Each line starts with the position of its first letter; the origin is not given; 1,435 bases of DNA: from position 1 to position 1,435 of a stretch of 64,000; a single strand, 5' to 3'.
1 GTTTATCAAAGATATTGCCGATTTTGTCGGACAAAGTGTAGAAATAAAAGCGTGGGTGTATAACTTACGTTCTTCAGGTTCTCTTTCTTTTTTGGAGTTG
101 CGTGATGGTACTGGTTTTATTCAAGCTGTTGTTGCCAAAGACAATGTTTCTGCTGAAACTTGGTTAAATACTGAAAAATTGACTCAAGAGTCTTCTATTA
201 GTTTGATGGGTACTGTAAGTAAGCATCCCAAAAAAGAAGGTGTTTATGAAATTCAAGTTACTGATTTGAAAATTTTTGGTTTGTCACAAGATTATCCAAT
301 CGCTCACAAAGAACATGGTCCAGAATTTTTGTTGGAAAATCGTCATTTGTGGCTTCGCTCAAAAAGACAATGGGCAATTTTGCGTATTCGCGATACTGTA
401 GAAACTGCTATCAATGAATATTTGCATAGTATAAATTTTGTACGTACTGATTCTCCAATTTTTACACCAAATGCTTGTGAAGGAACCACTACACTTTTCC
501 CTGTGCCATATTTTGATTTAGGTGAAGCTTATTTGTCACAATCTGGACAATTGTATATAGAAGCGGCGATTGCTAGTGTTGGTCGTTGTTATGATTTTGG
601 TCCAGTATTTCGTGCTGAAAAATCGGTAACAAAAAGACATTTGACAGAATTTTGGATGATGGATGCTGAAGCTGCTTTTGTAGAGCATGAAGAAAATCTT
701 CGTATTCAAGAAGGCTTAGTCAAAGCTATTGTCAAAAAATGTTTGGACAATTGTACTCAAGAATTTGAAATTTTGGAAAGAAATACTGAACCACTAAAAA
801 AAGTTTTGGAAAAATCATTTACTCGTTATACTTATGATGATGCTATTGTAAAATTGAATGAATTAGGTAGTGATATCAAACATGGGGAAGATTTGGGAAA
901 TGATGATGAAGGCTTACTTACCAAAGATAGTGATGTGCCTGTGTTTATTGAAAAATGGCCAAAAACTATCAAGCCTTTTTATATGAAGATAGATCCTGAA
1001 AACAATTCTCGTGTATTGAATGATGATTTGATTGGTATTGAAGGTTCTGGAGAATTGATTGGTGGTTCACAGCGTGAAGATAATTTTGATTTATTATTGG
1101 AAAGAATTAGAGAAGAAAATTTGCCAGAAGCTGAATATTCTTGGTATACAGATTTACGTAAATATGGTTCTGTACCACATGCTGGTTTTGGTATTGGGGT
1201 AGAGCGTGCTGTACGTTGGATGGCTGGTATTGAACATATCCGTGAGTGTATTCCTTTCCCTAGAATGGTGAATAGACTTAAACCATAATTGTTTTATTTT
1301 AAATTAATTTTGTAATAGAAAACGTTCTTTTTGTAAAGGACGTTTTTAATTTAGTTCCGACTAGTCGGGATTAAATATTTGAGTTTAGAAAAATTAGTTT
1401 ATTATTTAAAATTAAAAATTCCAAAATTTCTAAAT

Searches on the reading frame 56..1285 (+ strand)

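Call 44: search_protein_families(library=pfam, proteins=[window:56-1285:+], max_evalue=0.00001)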
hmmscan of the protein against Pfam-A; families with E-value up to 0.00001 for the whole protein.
window:56-1285:+ (410 aa): 2 families
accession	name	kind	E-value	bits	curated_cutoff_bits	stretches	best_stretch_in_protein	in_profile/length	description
PF00152.25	tRNA-synt_2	-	4.9e-67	226.6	25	1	90-404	3-307/308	tRNA synthetases class II (D, K and N)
PF01336.31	tRNA_anti-codon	-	9e-10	38.8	27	1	3-73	9-74/75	OB-fold nucleic acid binding domain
